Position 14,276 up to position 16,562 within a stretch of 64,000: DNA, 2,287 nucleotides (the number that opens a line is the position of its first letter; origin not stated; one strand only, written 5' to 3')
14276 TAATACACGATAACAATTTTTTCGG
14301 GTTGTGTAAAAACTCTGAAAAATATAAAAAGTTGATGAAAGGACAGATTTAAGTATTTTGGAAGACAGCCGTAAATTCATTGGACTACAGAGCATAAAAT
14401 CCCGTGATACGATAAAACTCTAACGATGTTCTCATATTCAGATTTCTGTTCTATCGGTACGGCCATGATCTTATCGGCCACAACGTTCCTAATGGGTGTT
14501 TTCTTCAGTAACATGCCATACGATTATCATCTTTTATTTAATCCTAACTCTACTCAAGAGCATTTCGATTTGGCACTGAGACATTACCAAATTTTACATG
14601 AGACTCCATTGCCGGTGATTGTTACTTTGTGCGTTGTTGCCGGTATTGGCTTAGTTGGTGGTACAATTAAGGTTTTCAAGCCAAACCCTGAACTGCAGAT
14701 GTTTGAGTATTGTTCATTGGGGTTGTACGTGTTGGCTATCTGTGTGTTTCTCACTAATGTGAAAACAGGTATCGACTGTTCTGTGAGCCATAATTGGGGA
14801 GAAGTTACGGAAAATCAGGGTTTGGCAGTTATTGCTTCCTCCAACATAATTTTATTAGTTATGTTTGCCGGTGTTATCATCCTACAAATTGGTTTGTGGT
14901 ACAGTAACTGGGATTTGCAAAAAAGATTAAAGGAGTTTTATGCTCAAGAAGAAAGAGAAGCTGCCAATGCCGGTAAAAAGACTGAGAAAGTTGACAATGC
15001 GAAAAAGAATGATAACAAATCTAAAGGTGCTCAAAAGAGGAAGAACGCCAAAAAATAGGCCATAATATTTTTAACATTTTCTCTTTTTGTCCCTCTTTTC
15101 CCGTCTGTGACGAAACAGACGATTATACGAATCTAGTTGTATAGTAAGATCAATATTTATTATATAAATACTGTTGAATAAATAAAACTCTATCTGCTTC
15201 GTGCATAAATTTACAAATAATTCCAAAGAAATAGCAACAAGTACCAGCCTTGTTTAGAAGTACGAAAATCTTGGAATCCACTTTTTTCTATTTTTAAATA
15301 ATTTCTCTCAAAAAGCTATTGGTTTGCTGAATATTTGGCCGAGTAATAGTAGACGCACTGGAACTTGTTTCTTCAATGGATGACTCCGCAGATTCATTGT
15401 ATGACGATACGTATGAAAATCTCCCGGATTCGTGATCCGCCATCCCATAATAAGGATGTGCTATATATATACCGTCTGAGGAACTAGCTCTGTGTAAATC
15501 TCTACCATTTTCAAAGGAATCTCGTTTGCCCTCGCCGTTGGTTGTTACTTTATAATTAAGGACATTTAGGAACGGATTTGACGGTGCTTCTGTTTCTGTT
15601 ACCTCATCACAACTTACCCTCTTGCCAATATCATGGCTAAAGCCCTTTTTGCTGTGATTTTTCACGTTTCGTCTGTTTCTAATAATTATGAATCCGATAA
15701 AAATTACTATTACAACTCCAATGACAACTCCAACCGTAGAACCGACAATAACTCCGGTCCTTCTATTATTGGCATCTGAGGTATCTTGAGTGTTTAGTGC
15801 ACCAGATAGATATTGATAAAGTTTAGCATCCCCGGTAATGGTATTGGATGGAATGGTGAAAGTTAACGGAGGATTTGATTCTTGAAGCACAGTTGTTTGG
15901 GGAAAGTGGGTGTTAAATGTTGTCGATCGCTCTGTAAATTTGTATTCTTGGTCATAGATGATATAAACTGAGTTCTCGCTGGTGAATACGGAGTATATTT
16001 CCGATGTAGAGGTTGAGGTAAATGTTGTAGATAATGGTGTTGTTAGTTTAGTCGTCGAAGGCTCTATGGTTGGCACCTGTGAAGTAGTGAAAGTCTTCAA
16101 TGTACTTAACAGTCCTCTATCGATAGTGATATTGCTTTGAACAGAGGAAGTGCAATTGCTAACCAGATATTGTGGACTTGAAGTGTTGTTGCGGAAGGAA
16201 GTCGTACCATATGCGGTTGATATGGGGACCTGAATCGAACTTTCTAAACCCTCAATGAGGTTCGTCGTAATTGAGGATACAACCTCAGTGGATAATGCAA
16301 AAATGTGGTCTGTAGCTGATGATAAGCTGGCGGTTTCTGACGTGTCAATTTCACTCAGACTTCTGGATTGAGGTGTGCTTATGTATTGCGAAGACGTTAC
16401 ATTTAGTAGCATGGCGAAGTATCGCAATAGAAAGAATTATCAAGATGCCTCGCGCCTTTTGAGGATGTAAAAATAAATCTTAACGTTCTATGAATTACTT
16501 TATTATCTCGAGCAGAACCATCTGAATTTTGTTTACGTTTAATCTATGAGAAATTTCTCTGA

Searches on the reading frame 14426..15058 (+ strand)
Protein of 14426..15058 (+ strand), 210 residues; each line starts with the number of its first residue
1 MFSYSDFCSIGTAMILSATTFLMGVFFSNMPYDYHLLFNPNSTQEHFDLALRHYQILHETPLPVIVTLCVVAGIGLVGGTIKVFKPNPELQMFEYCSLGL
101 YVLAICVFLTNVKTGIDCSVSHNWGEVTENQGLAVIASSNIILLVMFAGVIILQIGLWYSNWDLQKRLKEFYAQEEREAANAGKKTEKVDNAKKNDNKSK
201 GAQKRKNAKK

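Call 74: find_homologous_proteins(query=window:14426-15058:+, max_evalue=1e-20)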
Query window:14426-15058:+ (210 aa): 54 proteins with E <= 1e-20 among 393 candidates.
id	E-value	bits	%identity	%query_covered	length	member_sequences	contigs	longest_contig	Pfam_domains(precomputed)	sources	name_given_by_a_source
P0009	2.1e-137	473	99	100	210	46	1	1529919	PF08229.17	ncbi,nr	ncbi:ALI_collapsed_G0008110.mRNA.1.CDS.1 [Saccharomyces cerevisiae]|nr:ALI_collapsed_G0008110.mRNA.1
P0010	3.3e-122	423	99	90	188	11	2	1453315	PF08229.17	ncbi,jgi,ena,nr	ncbi:Shr3p [Saccharomyces cerevisiae FostersB]|nr:Shr3p [Saccharomyces cerevisiae FostersB] EGA79719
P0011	1.7e-120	418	93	94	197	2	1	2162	PF08229.17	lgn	-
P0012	3.2e-116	404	89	94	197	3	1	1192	PF08229.17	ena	-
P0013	3.3e-113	394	79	100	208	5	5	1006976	PF08229.17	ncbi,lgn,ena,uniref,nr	ncbi:hypothetical protein N7582_000919 [Saccharomyces uvarum]|uniref:Shr3p n=1 Tax=Saccharomyces uva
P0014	1.3e-85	304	67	90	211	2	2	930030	PF08229.17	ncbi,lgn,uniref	ncbi:Shr3p RNJ42_02203 [Nakaseomyces bracarensis]|uniref:Shr3p n=1 Tax=Nakaseomyces bracarensis TaxI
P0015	2.2e-85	303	68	89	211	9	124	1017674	PF08229.17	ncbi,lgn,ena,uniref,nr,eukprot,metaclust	ncbi:uncharacterized protein GVI51_G05621 [Nakaseomyces glabratus]|uniref:Secretory component protei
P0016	2.3e-84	300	67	90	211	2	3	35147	PF08229.17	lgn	-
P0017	1.5e-83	297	61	100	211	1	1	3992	PF08229.17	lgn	-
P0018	6.5e-81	289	64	89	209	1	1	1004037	PF08229.17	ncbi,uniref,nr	ncbi:Shr3p NDAI_0H03710 [Naumovozyma dairenensis CBS 421]|uniref:Shr3 amino acid permease chaperone 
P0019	2.4e-80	287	61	90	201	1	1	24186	PF08229.17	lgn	-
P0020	6.2e-80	285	67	87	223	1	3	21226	PF08229.17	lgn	-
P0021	3.4e-79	283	63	82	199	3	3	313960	PF08229.17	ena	-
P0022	1.9e-77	277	57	89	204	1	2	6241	PF08229.17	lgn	-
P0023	4.8e-77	276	64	94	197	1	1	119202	PF08229.17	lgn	-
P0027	3.5e-75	270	62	89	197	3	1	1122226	PF08229.17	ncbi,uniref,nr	ncbi:hypothetical protein HG536_0D00920 [Torulaspora globosa]|uniref:Shr3 amino acid permease chaper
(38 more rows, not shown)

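Call 75: find_encoding_contigs(protein=P0015, flank=10000, max_places=1)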
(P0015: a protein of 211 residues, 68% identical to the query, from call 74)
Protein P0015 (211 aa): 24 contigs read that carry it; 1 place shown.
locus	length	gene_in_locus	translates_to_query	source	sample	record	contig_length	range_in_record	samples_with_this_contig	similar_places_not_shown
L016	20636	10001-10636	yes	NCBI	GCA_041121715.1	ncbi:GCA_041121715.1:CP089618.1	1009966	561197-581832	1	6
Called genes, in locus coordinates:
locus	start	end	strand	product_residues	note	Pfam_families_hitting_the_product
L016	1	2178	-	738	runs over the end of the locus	PF00069:Pkinase, PF07714:PK_Tyr_Ser-Thr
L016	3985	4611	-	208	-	PF28224:NOP6_C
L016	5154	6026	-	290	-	PF00025:Arf, PF00071:Ras, PF08477:Roc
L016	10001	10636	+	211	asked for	PF08229:SHR3_chaperone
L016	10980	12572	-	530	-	-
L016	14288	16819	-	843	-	PF16561:AMPK1_CBM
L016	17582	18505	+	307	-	PF00383:dCMP_cyt_deam_1, PF14437:MafB19-deam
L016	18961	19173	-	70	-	PF03604:Zn_ribbon_RPAB4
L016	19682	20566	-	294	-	-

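Call 76: find_encoding_contigs(protein=P0018, flank=10000, max_places=1)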
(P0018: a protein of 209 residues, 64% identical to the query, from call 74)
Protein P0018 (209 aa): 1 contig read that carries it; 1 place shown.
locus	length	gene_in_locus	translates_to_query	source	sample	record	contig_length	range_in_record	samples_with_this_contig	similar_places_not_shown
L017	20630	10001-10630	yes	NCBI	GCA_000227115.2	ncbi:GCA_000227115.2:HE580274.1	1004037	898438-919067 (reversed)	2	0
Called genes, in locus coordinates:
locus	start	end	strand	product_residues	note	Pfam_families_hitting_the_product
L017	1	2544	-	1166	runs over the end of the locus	PF23147:GDH2_N, PF23152:GDH_2nd, PF05088:Bac_GDH_CD, PF00208:ELFV_dehydrog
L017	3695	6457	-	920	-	PF00069:Pkinase, PF07714:PK_Tyr_Ser-Thr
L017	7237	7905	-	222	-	PF00076:RRM_1 (weak), PF28224:NOP6_C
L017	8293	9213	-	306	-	PF00071:Ras, PF08477:Roc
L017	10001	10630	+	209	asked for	PF08229:SHR3_chaperone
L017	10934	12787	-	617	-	-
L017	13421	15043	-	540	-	PF16561:AMPK1_CBM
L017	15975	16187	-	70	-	PF03604:Zn_ribbon_RPAB4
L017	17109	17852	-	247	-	-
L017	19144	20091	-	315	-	PF12271:Chs7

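Call 77: find_encoding_contigs(protein=P0027, flank=10000, max_places=1)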
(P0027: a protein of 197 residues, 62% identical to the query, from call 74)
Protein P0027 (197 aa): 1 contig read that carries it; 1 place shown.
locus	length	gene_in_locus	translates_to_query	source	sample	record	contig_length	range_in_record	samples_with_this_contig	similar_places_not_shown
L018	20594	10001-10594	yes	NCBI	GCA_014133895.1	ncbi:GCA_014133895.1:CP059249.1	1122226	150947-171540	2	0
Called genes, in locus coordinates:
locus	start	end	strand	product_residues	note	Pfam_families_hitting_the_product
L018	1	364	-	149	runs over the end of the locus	PF03946:Ribosomal_L11_N, PF00298:Ribosomal_L11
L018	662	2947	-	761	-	PF00069:Pkinase, PF07714:PK_Tyr_Ser-Thr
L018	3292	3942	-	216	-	PF28224:NOP6_C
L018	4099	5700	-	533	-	PF00400:WD40 (faint), PF23414:Beta-prop_EML_2 (faint), PF24807:WD40_CDC20-Fz (faint), PF24817:WD40_WDHD1_1st (faint), PF25171:Beta-prop_WDR36-Utp21_1st, PF23381:Beta-prop_IFT122_1st (weak), PF25172:Beta-prop_WDR3_2nd (weak), PF25173:Beta-prop_WDR3_1st (weak), +3 more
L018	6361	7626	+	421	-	PF00106:adh_short, PF08659:KR (weak), PF13561:adh_short_C2 (weak)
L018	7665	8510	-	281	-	PF00025:Arf (faint), PF00071:Ras, PF08477:Roc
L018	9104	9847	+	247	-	PF07650:KH_2, PF00189:Ribosomal_S3_C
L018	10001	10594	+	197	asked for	PF08229:SHR3_chaperone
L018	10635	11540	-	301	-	PF00237:Ribosomal_L22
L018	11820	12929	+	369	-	PF00153:Mito_carr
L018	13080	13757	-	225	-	PF10232:Med8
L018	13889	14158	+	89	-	PF12622:NpwBP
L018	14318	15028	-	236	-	PF05405:Mt_ATP-synt_B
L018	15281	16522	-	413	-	PF12265:CAF1C_H4-bd, PF24814:WD40_Prp19, PF24807:WD40_CDC20-Fz, PF24817:WD40_WDHD1_1st, PF25391:WD40_Gbeta, PF25175:Beta-prop_WDR5, PF23098:Beta-prop_NOL10_N, PF23609:Beta-prop_EIPR1, +27 more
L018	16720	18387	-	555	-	PF00342:PGI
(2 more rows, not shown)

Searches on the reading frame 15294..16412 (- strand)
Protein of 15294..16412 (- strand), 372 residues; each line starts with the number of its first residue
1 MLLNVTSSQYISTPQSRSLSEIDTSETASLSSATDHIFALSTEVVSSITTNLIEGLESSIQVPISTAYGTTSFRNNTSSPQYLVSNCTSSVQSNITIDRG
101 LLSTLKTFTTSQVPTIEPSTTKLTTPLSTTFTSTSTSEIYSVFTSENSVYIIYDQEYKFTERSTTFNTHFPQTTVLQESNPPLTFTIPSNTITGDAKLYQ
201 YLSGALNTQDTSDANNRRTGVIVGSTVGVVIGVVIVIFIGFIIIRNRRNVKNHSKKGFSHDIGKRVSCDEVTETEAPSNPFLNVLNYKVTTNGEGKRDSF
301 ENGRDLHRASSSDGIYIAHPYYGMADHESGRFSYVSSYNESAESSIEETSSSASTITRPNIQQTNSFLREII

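Call 14: find_homologous_proteins(query=window:15294-16412:-, max_evalue=0.00001)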
Query window:15294-16412:- (372 aa): 8 proteins with E <= 0.00001 among 2951 candidates.
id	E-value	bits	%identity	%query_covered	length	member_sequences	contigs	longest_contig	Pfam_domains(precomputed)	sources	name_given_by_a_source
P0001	5.5e-223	757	97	100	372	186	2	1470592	-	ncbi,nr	ncbi:CCN_G0006810.mRNA.1.CDS.1 [Saccharomyces cerevisiae]|nr:HLJ1_G0041850.mRNA.1.CDS.1 [Saccharomyc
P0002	2.2e-181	620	81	100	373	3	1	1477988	-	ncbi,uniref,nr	ncbi:uncharacterized protein SPAR_D00350 [Saccharomyces paradoxus]|uniref:YDL211C-like protein n=1 T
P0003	2.0e-139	483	70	90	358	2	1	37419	-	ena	-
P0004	3.9e-121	422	60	100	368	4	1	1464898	-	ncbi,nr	ncbi:hypothetical protein SKDZ_04G0330 [Saccharomyces kudriavzevii ZP591]|nr:hypothetical protein SK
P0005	6.6e-116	405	59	100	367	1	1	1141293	-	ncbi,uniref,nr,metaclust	ncbi:YDL211C [Saccharomyces arboricola H-6]|uniref:YDL211C n=1 Tax=Saccharomyces arboricola (strain 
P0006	2.1e-113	397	57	100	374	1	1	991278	-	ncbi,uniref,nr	ncbi:hypothetical protein SUVZ_04G0330 [Saccharomyces uvarum]|uniref:Mid2 domain-containing protein 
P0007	2.6e-109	384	55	100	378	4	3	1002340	-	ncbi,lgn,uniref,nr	ncbi:hypothetical protein SEUBUCD646_0D00440 [Saccharomyces eubayanus]|uniref:Uncharacterized protei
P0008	1.2e-107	378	56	100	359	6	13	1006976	-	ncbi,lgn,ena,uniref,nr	ncbi:hypothetical protein N7582_000920 [Saccharomyces uvarum]|uniref:Uncharacterized protein n=1 Tax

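Call 15: find_encoding_contigs(protein=P0002, flank=10000, max_places=2)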
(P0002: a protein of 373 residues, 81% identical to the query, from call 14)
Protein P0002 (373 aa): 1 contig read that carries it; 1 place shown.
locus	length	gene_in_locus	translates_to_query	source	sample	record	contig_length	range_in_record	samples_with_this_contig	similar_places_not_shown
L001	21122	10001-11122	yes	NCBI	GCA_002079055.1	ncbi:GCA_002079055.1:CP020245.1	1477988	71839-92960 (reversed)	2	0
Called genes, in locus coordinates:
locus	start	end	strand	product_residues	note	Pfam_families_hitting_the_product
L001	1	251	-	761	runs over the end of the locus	PF01699:Na_Ca_ex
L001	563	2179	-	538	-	PF07817:GLE1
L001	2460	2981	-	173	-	PF01248:Ribosomal_L7Ae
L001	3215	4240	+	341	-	PF16131:Torus, PF00076:RRM_1 (weak)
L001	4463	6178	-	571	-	PF00324:AA_permease, PF13520:AA_permease_2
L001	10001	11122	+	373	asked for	-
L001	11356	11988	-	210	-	PF08229:SHR3_chaperone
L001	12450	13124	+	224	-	PF28224:NOP6_C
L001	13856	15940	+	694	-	PF00069:Pkinase, PF07714:PK_Tyr_Ser-Thr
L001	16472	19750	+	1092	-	PF23147:GDH2_N, PF23152:GDH_2nd, PF05088:Bac_GDH_CD, PF00208:ELFV_dehydrog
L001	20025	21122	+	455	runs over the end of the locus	PF01398:JAB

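Call 16: find_encoding_contigs(protein=P0003, flank=10000, max_places=2)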
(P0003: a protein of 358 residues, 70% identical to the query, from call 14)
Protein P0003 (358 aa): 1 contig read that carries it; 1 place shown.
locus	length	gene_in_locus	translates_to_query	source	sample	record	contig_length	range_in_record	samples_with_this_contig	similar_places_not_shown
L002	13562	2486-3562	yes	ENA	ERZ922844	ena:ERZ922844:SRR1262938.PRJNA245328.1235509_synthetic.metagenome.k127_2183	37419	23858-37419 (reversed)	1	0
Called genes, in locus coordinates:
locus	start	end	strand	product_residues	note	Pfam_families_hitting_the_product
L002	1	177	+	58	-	?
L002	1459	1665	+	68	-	-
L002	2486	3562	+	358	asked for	-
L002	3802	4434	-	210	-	PF08229:SHR3_chaperone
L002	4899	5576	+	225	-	PF28224:NOP6_C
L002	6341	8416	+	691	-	PF00069:Pkinase, PF07714:PK_Tyr_Ser-Thr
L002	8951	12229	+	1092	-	PF23147:GDH2_N, PF23152:GDH_2nd, PF05088:Bac_GDH_CD, PF00208:ELFV_dehydrog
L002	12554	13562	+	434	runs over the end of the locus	PF01398:JAB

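Call 17: find_encoding_contigs(protein=P0004, flank=10000, max_places=2)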
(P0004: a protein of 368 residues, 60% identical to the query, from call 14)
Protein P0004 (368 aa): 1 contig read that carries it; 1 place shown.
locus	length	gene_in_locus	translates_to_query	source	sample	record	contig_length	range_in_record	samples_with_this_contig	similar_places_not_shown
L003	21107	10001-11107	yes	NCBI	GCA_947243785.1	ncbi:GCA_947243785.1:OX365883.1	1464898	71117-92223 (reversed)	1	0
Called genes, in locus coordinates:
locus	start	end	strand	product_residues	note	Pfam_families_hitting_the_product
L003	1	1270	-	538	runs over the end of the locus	PF07817:GLE1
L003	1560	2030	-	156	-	PF01248:Ribosomal_L7Ae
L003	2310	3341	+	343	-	PF16131:Torus, PF00076:RRM_1 (weak)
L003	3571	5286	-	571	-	PF00324:AA_permease, PF13520:AA_permease_2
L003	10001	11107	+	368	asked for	-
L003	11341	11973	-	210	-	PF08229:SHR3_chaperone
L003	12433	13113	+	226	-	PF28224:NOP6_C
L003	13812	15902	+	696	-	PF00069:Pkinase, PF07714:PK_Tyr_Ser-Thr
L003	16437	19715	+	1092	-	PF23147:GDH2_N, PF23152:GDH_2nd, PF05088:Bac_GDH_CD, PF00208:ELFV_dehydrog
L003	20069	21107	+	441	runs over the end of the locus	PF01398:JAB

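Call 18: find_encoding_contigs(protein=P0005, flank=10000, max_places=2)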
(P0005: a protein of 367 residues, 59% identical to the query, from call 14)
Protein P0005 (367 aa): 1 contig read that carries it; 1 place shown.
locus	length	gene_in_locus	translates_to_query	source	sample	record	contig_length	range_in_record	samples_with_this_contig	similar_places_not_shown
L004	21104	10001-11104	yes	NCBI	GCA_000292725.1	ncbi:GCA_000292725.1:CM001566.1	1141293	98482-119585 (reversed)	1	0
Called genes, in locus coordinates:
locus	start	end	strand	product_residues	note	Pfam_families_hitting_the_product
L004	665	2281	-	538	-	PF07817:GLE1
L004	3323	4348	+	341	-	PF16131:Torus, PF00076:RRM_1 (weak)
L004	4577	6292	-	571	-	PF00324:AA_permease, PF13520:AA_permease_2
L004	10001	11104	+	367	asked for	-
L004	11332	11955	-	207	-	PF08229:SHR3_chaperone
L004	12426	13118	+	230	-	PF28224:NOP6_C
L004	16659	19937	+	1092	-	PF23147:GDH2_N, PF23152:GDH_2nd, PF05088:Bac_GDH_CD, PF00208:ELFV_dehydrog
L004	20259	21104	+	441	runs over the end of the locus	PF01398:JAB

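Call 19: find_encoding_contigs(protein=P0006, flank=10000, max_places=2)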
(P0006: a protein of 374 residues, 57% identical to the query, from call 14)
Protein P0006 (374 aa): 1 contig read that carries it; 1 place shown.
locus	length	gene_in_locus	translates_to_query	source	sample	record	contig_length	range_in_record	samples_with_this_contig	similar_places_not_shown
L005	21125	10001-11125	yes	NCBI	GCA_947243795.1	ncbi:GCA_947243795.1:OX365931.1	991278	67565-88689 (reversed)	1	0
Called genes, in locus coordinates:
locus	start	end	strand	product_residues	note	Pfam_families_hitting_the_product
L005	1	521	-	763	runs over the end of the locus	PF01699:Na_Ca_ex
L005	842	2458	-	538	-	PF07817:GLE1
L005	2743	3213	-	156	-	PF01248:Ribosomal_L7Ae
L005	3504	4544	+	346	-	PF16131:Torus, PF00076:RRM_1 (weak)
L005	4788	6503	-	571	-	PF00324:AA_permease, PF13520:AA_permease_2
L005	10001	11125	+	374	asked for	-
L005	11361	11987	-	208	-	PF08229:SHR3_chaperone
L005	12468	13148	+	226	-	PF28224:NOP6_C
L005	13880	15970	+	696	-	PF00069:Pkinase, PF07714:PK_Tyr_Ser-Thr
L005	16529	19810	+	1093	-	PF23147:GDH2_N, PF23152:GDH_2nd, PF05088:Bac_GDH_CD, PF00208:ELFV_dehydrog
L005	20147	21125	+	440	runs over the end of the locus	PF01398:JAB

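Call 20: find_encoding_contigs(protein=P0007, flank=10000, max_places=2)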
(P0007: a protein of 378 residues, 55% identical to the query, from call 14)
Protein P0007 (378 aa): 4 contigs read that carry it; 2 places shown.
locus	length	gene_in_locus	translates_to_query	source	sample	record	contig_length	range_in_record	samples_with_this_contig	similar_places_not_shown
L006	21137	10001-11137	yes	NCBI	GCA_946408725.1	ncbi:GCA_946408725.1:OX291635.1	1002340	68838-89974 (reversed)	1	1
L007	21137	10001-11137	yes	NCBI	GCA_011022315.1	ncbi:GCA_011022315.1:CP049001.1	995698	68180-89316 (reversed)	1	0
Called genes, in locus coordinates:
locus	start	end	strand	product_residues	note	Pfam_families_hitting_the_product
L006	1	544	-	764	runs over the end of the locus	PF01699:Na_Ca_ex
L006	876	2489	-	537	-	PF07817:GLE1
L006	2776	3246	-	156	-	PF01248:Ribosomal_L7Ae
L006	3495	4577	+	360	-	PF16131:Torus, PF00076:RRM_1 (weak)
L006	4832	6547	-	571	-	PF00324:AA_permease, PF13520:AA_permease_2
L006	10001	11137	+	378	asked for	-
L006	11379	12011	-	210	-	PF08229:SHR3_chaperone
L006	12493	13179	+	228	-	PF28224:NOP6_C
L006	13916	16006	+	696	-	PF00069:Pkinase, PF07714:PK_Tyr_Ser-Thr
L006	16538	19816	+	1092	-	PF23147:GDH2_N, PF23152:GDH_2nd, PF05088:Bac_GDH_CD, PF00208:ELFV_dehydrog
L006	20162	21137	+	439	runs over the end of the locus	PF01398:JAB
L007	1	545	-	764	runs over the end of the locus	PF01699:Na_Ca_ex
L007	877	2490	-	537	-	PF07817:GLE1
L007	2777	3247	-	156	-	PF01248:Ribosomal_L7Ae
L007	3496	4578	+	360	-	PF16131:Torus, PF00076:RRM_1 (weak)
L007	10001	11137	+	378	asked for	-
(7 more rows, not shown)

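Call 58: find_encoding_contigs(protein=P0001, flank=5000, max_places=4)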
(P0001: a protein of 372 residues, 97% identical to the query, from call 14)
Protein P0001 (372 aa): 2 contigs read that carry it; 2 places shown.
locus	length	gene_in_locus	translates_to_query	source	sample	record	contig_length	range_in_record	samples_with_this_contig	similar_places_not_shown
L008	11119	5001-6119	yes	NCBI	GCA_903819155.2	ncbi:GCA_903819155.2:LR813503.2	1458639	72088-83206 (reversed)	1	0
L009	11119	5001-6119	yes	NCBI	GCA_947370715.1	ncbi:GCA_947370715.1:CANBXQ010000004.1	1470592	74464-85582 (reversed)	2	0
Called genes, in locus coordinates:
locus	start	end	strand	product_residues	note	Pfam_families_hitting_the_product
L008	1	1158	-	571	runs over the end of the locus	PF00324:AA_permease, PF13520:AA_permease_2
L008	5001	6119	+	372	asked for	-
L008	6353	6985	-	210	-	PF08229:SHR3_chaperone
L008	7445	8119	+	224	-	PF28224:NOP6_C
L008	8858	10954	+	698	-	PF00069:Pkinase, PF07714:PK_Tyr_Ser-Thr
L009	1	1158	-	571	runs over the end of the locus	PF00324:AA_permease, PF13520:AA_permease_2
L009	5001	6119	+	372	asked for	-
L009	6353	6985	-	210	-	PF08229:SHR3_chaperone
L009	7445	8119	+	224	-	PF28224:NOP6_C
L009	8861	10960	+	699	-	PF00069:Pkinase, PF07714:PK_Tyr_Ser-Thr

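Call 59: find_encoding_contigs(protein=window:15294-16412:-, flank=5000, max_places=6)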
Protein window:15294-16412:- (372 aa): 24 contigs read that carry it; 6 places shown.
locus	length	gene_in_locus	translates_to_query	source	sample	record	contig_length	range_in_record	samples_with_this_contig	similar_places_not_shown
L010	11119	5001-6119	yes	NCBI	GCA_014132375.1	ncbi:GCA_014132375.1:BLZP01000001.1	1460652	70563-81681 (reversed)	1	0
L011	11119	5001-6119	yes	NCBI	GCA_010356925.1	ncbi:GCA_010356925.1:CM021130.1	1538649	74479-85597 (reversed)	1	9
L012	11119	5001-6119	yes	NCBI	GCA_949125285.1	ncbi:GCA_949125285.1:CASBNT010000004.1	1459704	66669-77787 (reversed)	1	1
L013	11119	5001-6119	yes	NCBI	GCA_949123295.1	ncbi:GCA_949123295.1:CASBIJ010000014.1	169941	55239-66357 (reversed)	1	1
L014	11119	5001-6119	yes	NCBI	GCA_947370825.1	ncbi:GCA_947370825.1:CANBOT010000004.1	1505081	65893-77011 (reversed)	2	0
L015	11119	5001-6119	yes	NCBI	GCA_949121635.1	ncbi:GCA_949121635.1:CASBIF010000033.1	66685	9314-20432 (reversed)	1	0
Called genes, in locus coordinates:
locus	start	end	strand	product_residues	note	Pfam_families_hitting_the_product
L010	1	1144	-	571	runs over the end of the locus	PF00324:AA_permease, PF13520:AA_permease_2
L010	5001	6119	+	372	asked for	-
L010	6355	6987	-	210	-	PF08229:SHR3_chaperone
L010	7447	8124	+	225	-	PF28224:NOP6_C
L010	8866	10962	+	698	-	PF00069:Pkinase, PF07714:PK_Tyr_Ser-Thr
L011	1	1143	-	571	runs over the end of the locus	PF00324:AA_permease, PF13520:AA_permease_2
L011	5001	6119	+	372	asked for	-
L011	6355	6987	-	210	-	PF08229:SHR3_chaperone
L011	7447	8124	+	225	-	PF28224:NOP6_C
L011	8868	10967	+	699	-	PF00069:Pkinase, PF07714:PK_Tyr_Ser-Thr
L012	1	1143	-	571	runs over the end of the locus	PF00324:AA_permease, PF13520:AA_permease_2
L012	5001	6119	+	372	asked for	-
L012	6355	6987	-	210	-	PF08229:SHR3_chaperone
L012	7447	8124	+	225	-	PF28224:NOP6_C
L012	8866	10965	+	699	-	PF00069:Pkinase, PF07714:PK_Tyr_Ser-Thr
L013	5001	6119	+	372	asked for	-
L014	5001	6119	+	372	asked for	-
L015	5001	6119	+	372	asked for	-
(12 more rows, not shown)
